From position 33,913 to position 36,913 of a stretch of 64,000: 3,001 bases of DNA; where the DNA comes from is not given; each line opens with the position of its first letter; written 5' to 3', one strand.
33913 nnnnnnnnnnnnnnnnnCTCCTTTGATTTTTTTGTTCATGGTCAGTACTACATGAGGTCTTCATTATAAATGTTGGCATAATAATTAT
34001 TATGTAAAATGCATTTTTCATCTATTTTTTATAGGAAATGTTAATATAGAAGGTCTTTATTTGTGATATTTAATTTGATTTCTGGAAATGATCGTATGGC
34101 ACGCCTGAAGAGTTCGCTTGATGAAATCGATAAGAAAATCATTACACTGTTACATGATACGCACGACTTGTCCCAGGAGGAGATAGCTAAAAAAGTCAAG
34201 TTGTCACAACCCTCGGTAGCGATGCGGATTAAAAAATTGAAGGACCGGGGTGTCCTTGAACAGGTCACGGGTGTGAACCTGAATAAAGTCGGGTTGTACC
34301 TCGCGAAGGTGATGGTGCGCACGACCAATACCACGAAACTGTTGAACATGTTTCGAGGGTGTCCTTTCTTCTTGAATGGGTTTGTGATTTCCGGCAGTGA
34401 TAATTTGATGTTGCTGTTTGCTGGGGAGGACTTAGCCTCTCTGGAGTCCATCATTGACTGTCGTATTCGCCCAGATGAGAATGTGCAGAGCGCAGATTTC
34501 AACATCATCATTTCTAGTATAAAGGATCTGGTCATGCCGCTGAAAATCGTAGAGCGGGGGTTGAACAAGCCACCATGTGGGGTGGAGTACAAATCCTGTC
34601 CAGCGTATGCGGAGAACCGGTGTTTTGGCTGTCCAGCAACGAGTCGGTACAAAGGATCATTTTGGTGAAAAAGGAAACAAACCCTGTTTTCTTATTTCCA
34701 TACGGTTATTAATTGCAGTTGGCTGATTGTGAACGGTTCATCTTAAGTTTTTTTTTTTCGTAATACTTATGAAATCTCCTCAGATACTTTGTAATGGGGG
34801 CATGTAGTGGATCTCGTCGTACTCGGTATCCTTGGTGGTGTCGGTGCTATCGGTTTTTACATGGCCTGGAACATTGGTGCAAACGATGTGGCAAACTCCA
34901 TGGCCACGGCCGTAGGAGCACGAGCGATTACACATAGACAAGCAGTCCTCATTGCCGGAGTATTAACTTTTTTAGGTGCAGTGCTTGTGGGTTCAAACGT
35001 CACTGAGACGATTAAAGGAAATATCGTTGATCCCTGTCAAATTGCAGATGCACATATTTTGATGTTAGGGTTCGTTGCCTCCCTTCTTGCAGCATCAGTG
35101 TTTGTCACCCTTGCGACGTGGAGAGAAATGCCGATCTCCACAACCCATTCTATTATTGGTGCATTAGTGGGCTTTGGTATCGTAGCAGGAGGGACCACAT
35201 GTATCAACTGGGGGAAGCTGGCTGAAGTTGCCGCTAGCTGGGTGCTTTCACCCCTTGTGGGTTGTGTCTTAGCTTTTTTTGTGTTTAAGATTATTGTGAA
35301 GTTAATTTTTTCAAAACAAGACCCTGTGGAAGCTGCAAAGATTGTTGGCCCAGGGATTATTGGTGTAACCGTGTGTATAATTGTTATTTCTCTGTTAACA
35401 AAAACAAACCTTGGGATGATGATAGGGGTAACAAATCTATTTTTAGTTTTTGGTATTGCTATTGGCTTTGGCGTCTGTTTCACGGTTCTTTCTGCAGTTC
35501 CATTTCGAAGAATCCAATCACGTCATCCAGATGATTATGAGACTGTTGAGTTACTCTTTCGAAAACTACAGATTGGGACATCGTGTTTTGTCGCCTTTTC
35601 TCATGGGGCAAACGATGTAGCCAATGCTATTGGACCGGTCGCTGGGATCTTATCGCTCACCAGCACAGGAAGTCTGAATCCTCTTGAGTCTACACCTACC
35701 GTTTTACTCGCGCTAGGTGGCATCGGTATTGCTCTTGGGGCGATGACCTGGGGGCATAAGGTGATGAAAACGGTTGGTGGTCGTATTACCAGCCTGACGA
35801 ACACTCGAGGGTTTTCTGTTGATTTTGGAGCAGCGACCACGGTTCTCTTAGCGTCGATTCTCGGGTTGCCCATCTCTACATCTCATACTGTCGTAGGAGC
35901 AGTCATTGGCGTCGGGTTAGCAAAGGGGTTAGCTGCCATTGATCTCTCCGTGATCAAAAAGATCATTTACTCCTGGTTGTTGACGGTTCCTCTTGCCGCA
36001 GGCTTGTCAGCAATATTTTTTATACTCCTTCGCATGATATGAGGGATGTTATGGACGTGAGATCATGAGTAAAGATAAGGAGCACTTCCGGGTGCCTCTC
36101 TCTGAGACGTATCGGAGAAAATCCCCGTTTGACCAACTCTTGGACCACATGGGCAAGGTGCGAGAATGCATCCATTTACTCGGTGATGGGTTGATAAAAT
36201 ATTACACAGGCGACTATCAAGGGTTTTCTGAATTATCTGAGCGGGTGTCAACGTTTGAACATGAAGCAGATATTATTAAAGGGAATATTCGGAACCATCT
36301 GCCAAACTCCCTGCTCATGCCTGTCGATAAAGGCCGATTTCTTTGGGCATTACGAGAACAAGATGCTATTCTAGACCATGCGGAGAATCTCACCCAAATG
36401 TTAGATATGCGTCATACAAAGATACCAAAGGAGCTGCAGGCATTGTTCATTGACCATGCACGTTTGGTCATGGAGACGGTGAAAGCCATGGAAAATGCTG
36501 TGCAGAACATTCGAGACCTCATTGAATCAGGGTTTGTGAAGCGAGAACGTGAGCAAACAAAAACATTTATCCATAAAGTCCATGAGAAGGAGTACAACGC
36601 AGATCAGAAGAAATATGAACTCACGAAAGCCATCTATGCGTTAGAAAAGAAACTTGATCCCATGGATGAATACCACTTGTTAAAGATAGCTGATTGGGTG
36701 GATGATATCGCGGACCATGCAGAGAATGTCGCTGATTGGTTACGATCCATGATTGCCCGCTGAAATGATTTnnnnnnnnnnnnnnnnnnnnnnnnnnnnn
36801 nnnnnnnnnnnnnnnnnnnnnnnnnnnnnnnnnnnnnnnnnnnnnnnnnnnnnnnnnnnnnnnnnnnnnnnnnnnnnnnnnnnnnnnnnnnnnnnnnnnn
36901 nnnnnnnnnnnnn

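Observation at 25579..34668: Sixteen-gene co-directional metallocluster/redox array with a divergent Cys-tailed Lrp-like regulator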

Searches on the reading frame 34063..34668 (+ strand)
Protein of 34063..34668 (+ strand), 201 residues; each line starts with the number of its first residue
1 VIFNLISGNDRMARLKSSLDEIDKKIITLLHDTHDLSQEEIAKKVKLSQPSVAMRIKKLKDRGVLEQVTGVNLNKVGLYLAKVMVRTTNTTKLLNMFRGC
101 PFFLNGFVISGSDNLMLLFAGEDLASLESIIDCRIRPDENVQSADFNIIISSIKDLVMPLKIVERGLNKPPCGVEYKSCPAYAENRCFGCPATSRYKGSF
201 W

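Call 5: search_protein_families(library=pfam, proteins=[window:34063-34668:+], max_evalue=0.01)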
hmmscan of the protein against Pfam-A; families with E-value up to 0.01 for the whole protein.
window:34063-34668:+ (201 aa): 11 families
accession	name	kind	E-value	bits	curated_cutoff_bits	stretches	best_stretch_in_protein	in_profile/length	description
PF13412.12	HTH_24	-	1.1e-11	44.6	21.9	1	19-66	1-48/48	Winged helix-turn-helix DNA-binding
PF13404.12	HTH_AsnC-type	-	2.1e-10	40.7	27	1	19-60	1-42/42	AsnC-type helix-turn-helix domain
PF01047.28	MarR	-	2.5e-05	24.5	24.6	1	26-66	8-48/59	MarR family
PF12802.13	MarR_2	-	9e-05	23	27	1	30-68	14-53/61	MarR family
PF04545.22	Sigma70_r4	-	0.00045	20.1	24.1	1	18-58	4-43/50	Sigma-70, region 4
PF08281.18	Sigma70_r4_2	-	0.00065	19.7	25.7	1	15-58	7-49/54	Sigma-70, region 4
PF01037.27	AsnC_trans_reg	-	0.0019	18.5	25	1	93-151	14-72/73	Lrp/AsnC ligand binding domain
PF13545.12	HTH_Crp_2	-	0.0022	18.3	27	1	34-68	21-54/70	Crp-like helix-turn-helix domain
PF24034.1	DUF7343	-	0.0034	17.6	27.6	1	25-68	7-51/62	Domain of unknown function (DUF7343)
PF01022.26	HTH_5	-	0.0049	17.2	22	1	25-66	6-46/47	Bacterial regulatory protein, arsR family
PF08279.18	HTH_11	-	0.0053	17.1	25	0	24-64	3-44/55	HTH domain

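Call 8: search_protein_families(library=ncbifam, proteins=[window:34063-34668:+], max_evalue=0.01)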
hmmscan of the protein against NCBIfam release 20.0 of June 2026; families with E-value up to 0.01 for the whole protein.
window:34063-34668:+ (201 aa): 19 families
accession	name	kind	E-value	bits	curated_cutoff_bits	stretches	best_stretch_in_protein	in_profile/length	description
NF053758.1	ChrTpTrnRegChrS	equivalog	3.3e-13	49.7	250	1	16-81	9-75/158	chromate efflux transcriptional regulator ChrS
NF040947.1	trans_reg_LysM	equivalog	9.2e-11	41.7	180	1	19-150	1-133/136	HTH-type transcriptional regulator LysM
NF040820.1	trans_reg_LrpA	equivalog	1.1e-07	31.9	250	1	19-151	2-138/141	HTH-type transcriptional regulator LrpA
NF008384.0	PRK11179.1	equivalog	2.7e-05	24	227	1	17-78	5-67/153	transcriptional regulator AsnC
NF008370.0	PRK11169.1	equivalog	4.1e-05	23.3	233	1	13-71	6-64/164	leucine-responsive transcriptional regulator Lrp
NF053606.1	Sta1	subfamily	7.8e-05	22.7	80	1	19-70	18-69/100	Sta1 family transcriptional regulator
TIGR02937.1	sigma70-ECF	superfamily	0.00011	21.9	42.9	1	10-61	109-159/165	sigma-70 family RNA polymerase sigma factor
NF040939.2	trans_reg_lrs14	equivalog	0.00034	20.6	90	1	19-67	19-68/103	Lrs14 family HTH-type transcriptional regulator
NF008273.0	PRK11050.1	equivalog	0.00035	20.2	153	1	13-83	32-104/156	manganese-binding transcriptional regulator MntR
NF041395.1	TranRegLrpA1_Halo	equivalog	0.00082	19.4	250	1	21-65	5-49/142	HTH-type transcriptional regulator LrpA1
NF033789.1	repress_SdpR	subfamily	0.00086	19.2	100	1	19-66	6-52/79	autorepressor SdpR family transcription factor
NF033788.1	HTH_metalloreg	subfamily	0.00094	19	55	1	25-67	15-57/77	metalloregulator ArsR/SmtB family transcription factor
NF053756.1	MreA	equivalog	0.0012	18.6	100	1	25-67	21-63/110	MreA family transcriptional regulator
TIGR04176.1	MarR_EPS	equivalog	0.0018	18.3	88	1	20-66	3-49/105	MarR family EPS-associated transcriptional regulator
NF038251.1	AdcR_fam_Zn_TF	equivalog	0.0052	17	175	1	21-79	36-93/143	zinc-dependent MarR family transcriptional regulator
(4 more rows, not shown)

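Call 41: find_homologous_proteins(query=window:34063-34668:+, max_evalue=0.00001)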
Query window:34063-34668:+ (201 aa): 334 proteins with E <= 0.00001 among 515 candidates; the best 120 are listed.
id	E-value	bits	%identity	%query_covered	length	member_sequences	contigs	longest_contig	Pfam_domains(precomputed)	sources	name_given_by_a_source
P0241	5.1e-121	419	100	95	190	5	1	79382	PF01047.29,PF13412.13,PF13404.13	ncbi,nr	ncbi:MAG: Lrp/AsnC family transcriptional regulator [Candidatus Thermoplasmatota archaeon]|nr:Lrp/As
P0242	9.0e-106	370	84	95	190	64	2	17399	PF01047.29,PF13412.13,PF13404.13,PF12802.14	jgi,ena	-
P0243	6.0e-104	364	82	95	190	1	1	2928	PF01047.29,PF13412.13,PF01022.27,PF01037.29,PF13404.13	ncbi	-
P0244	6.6e-104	364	84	95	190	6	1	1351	PF01047.29,PF13412.13,PF01022.27,PF13404.13,PF12802.14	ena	-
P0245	1.7e-103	362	83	95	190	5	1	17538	PF01047.29,PF13412.13,PF13404.13,PF12802.14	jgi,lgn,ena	jgi:DNA-binding Lrp family transcriptional regulator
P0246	8.4e-103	360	83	95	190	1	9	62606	PF01047.29,PF13412.13,PF01022.27,PF13404.13,PF12802.14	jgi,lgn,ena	-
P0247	1.9e-102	359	81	96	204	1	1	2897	PF01047.29,PF13412.13,PF13404.13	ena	-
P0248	2.3e-102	359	81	96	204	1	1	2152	PF01047.29,PF13412.13,PF13404.13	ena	-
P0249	2.7e-102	358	81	95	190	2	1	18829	PF13412.13,PF13404.13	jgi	jgi:Lrp/AsnC family leucine-responsive transcriptional regulator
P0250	1.4e-101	356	82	95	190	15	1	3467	PF13412.13,PF01022.27,PF13404.13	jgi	-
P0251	7.4e-101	354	81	95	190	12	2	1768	PF13412.13,PF13404.13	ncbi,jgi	jgi:Lrp/AsnC family leucine-responsive transcriptional regulator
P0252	1.7e-100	353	78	95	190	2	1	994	PF01047.29,PF13412.13,PF04545.23,PF13404.13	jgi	-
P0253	1.7e-100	353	82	88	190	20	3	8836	PF01047.29,PF13412.13,PF01022.27,PF13404.13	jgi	jgi:Lrp/AsnC family leucine-responsive transcriptional regulator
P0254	2.4e-100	352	81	95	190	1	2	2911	PF13412.13,PF01037.29,PF13404.13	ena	-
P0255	5.2e-100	351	78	95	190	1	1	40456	PF01047.29,PF13412.13,PF13404.13,PF12802.14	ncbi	-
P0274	1.8e-93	330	78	87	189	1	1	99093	PF01047.29,PF13412.13,PF13404.13,PF12802.14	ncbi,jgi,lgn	-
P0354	3.7e-90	319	73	95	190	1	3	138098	PF01047.29,PF13412.13,PF01037.29,PF13404.13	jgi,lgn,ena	-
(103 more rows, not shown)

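Call 42: find_encoding_contigs(protein=P0274, flank=10000, max_places=1)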
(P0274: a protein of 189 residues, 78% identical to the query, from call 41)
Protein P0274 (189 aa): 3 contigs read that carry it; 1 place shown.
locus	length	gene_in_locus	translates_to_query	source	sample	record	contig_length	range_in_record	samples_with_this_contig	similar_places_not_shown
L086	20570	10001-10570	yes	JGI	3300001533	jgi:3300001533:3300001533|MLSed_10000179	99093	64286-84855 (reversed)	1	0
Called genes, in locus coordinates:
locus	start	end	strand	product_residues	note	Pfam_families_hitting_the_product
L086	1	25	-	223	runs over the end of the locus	-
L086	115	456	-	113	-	PF01638:HxlR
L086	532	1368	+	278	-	PF01656:CbiA, PF07015:VirC1 (faint), PF10609:ParA, PF13614:AAA_31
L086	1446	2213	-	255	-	PF02535:Zip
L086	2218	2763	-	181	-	PF01209:Ubie_methyltran, PF05175:MTS (weak), PF13489:Methyltransf_23, PF01135:PCMT (weak), PF13847:Methyltransf_31, PF08241:Methyltransf_11, PF08242:Methyltransf_12, PF13649:Methyltransf_25, +1 more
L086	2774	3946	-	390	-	PF00155:Aminotran_1_2, PF00266:Aminotran_5, PF12897:Asp_aminotransf (weak), PF01053:Cys_Met_Meta_PP (weak), PF01041:DegT_DnrJ_EryC1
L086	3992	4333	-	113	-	PF00037:Fer4 (weak), PF12797:Fer4_2 (weak), PF13459:Fer4_15 (weak), PF13370:Fer4_13 (weak)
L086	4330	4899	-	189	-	PF00037:Fer4 (weak), PF12837:Fer4_6 (weak), PF13237:Fer4_10, PF12838:Fer4_7, PF13187:Fer4_9, PF00037:Fer4, PF12797:Fer4_2 (weak), PF02579:Nitro_FeMo-Co, +7 more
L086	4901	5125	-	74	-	-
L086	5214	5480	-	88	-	-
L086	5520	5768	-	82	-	-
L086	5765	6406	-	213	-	PF23023:Anti-Pycsar_Apyc1, PF00753:Lactamase_B, PF12706:Lactamase_B_2 (weak)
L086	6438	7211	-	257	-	PF03167:UDG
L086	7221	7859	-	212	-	PF00702:Hydrolase, PF06888:Put_Phosphatase (faint), PF13419:HAD_2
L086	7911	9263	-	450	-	PF03486:HI0933_like (faint), PF07992:Pyr_redox_2, PF01266:DAO (faint), PF13434:Lys_Orn_oxgnase (weak), PF13738:Pyr_redox_3, PF00070:Pyr_redox, PF02852:Pyr_redox_dim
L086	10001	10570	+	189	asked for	PF01047:MarR, PF13404:HTH_AsnC-type, PF13412:HTH_24, PF12802:MarR_2 (weak)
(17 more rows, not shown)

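Call 43: find_encoding_contigs(protein=P0354, flank=10000, max_places=1)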
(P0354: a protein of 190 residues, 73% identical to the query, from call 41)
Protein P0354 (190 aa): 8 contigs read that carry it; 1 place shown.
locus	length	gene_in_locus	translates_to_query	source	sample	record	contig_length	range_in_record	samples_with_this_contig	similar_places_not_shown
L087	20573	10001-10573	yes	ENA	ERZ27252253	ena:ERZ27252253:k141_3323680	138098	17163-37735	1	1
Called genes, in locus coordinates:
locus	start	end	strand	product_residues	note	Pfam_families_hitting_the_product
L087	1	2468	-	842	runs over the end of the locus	PF05048:NosD, PF13229:Beta_helix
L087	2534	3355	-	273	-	PF00198:2-oxoacid_dh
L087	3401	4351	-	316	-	PF04055:Radical_SAM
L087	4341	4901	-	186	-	PF01209:Ubie_methyltran, PF13489:Methyltransf_23, PF01189:Methyltr_RsmB-F (faint), PF13847:Methyltransf_31, PF08241:Methyltransf_11, PF08242:Methyltransf_12, PF13649:Methyltransf_25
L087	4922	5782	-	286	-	PF01656:CbiA, PF10609:ParA (faint), PF13614:AAA_31 (faint), PF12838:Fer4_7 (faint), PF00037:Fer4 (weak), PF12837:Fer4_6 (weak), PF14697:Fer4_21, PF00037:Fer4 (weak), +1 more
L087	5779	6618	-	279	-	PF00142:Fer4_NifH (faint), PF01656:CbiA, PF10609:ParA (weak), PF13614:AAA_31 (weak), PF00037:Fer4 (faint), PF13237:Fer4_10 (weak), PF14697:Fer4_21 (weak), PF10609:ParA (weak), +1 more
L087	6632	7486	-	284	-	PF01937:ARMT1-like_dom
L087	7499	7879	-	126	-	PF02579:Nitro_FeMo-Co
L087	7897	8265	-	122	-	PF02579:Nitro_FeMo-Co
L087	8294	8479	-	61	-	-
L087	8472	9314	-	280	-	PF10609:ParA, PF01656:CbiA, PF02374:ArsA_ATPase, PF09140:MipZ (weak), PF13614:AAA_31 (weak)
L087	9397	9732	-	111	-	PF17253:DUF5320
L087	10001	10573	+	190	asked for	PF01047:MarR (weak), PF13404:HTH_AsnC-type, PF13412:HTH_24, PF01037:AsnC_trans_reg (weak)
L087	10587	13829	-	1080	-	PF13620:CarboxypepD_reg (faint)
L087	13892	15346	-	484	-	PF01566:Nramp (weak)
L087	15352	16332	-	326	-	PF01841:Transglut_core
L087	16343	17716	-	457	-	PF04443:LuxE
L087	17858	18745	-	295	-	-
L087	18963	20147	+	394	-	PF21969:MGS_GT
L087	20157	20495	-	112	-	PF01849:NAC, PF19026:UBA_HYPK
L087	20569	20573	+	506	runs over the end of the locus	PF03853:YjeF_N, PF01256:Carb_kinase, PF02110:HK (weak)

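Call 44: find_encoding_contigs(protein=P0246, flank=10000, max_places=1)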
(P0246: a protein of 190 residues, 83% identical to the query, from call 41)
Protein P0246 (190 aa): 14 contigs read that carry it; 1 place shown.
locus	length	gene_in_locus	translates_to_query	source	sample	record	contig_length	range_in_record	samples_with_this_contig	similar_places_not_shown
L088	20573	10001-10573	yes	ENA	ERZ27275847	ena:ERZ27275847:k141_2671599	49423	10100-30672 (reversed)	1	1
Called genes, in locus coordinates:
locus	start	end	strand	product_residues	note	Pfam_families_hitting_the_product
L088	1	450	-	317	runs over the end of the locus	PF04055:Radical_SAM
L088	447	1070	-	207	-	PF05148:Methyltransf_8 (weak), PF13489:Methyltransf_23, PF01209:Ubie_methyltran, PF07021:MetW (weak), PF13847:Methyltransf_31, PF08241:Methyltransf_11, PF08242:Methyltransf_12, PF13649:Methyltransf_25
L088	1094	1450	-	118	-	PF22751:DUF488-N3a, PF04343:DUF488 (weak)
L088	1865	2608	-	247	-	PF02535:Zip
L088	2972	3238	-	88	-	-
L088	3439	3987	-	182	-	PF01209:Ubie_methyltran, PF13489:Methyltransf_23, PF01728:FtsJ (weak), PF02475:TRM5-TYW2_MTfase (weak), PF13847:Methyltransf_31, PF13649:Methyltransf_25, PF08241:Methyltransf_11, PF08242:Methyltransf_12, +1 more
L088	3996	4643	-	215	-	PF23023:Anti-Pycsar_Apyc1, PF00753:Lactamase_B (weak)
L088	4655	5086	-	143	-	PF01592:NifU_N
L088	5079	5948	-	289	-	PF01656:CbiA, PF10609:ParA (faint), PF13614:AAA_31 (faint), PF12838:Fer4_7 (faint), PF00037:Fer4 (faint), PF12837:Fer4_6 (faint), PF14697:Fer4_21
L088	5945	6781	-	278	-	PF01656:CbiA, PF10609:ParA (weak), PF13614:AAA_31 (faint), PF00037:Fer4 (faint), PF12837:Fer4_6 (faint), PF13237:Fer4_10 (weak), PF12838:Fer4_7 (weak)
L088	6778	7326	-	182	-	PF00132:Hexapep, PF25084:LbH_EIF2B (faint), PF25087:GMPPB_C (weak)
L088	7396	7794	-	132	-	PF02579:Nitro_FeMo-Co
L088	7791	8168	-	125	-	PF02579:Nitro_FeMo-Co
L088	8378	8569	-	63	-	-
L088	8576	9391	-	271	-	PF10609:ParA, PF01656:CbiA, PF02374:ArsA_ATPase, PF09140:MipZ (faint), PF13614:AAA_31 (weak)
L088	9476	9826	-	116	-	PF17253:DUF5320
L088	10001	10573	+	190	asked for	PF01022:HTH_5 (faint), PF01047:MarR (weak), PF12802:MarR_2 (weak), PF13404:HTH_AsnC-type, PF13412:HTH_24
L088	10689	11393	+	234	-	PF01325:Fe_dep_repress, PF02742:Fe_dep_repr_C, PF04023:FeoA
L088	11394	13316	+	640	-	PF01926:MMR_HSR1, PF02421:FeoB_N, PF17910:FeoB_Cyto, PF07670:Gate, PF07664:FeoB_C, PF07670:Gate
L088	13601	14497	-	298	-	PF01544:CorA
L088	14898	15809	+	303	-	PF22025:ThiI_fer, PF02926:THUMP, PF02568:ThiI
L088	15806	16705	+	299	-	PF02558:ApbA, PF08546:ApbA_C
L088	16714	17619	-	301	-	PF00152:tRNA-synt_2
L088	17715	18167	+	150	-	PF13404:HTH_AsnC-type, PF13412:HTH_24, PF01037:AsnC_trans_reg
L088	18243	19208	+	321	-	PF00389:2-Hacid_dh, PF02826:2-Hacid_dh_C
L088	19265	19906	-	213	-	PF13483:Lactamase_B_3, PF12706:Lactamase_B_2 (weak)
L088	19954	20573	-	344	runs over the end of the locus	PF02778:tRNA_int_endo_N, PF01974:tRNA_int_endo (weak), PF02778:tRNA_int_endo_N, PF01974:tRNA_int_endo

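Call 78: predict_structure(alignment_id=A2)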
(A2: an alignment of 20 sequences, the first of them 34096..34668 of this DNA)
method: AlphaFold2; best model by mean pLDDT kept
length: 190 residues; sequences in the alignment: 20
mean_pLDDT: 64.4   pTM: 0.41
mean pLDDT of the five models: 64.4, 63.4, 61.0, 60.3, 59.1
residues with pLDDT >= 90: 2; 70-90: 96; 50-70: 41; < 50: 51
segments of 3 or more residues with pLDDT < 50: 1-5, 57-65, 142-160, 175-190
pLDDT, mean of each block of 10 residues (from residue 1): 52 79 70 76 73 54 55 86 82 82 80 71 83 72 36 38 54 48 33
secondary structure, 60 per line:
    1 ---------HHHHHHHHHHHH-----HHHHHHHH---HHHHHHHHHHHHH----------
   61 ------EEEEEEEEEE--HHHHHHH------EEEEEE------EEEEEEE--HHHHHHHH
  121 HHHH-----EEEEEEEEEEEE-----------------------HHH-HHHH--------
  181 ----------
elements in order: H10-21 H27-34 H38-50 E67-76 H79-85 E92-97 E104-110 H113-124 E130-141 H169-172

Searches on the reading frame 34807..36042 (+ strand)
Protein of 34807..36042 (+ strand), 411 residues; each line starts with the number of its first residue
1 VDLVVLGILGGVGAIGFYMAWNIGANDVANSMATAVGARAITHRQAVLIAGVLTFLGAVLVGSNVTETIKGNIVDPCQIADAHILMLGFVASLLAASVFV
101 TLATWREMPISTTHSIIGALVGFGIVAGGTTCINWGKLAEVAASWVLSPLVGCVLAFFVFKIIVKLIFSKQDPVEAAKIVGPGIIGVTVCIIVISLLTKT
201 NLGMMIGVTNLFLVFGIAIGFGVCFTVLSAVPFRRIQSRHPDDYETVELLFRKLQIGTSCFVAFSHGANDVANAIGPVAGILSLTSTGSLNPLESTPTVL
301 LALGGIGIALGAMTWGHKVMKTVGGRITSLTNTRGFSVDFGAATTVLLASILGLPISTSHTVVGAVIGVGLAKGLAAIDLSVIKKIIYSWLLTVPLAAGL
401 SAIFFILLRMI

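Call 5: search_protein_families(library=pfam, proteins=[window:34807-36042:+], max_evalue=0.01)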
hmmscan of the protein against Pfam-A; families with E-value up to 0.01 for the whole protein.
window:34807-36042:+ (411 aa): 1 family
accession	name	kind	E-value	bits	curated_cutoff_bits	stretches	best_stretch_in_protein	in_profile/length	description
PF01384.25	PHO4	-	2.2e-110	369.3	33.7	1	23-401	1-350/350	Phosphate transporter family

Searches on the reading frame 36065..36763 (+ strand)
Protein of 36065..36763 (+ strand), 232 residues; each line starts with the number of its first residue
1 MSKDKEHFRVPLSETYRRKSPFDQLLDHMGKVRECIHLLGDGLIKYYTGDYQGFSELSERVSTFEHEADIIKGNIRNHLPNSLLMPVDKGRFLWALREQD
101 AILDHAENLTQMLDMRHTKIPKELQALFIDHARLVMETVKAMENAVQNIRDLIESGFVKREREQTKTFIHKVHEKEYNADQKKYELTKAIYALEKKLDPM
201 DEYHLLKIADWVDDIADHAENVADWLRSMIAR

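Call 5: search_protein_families(library=pfam, proteins=[window:36065-36763:+], max_evalue=0.01)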
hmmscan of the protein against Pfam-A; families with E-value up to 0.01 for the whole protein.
window:36065-36763:+ (232 aa): 2 families
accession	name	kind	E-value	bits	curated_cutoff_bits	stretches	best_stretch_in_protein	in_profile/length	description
PF01865.21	PhoU_div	-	2.9e-40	138.4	24.4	1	19-231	7-213/214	Protein of unknown function DUF47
PF01895.24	PhoU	-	8.1e-06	26.6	23.5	1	143-225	6-88/89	PhoU domain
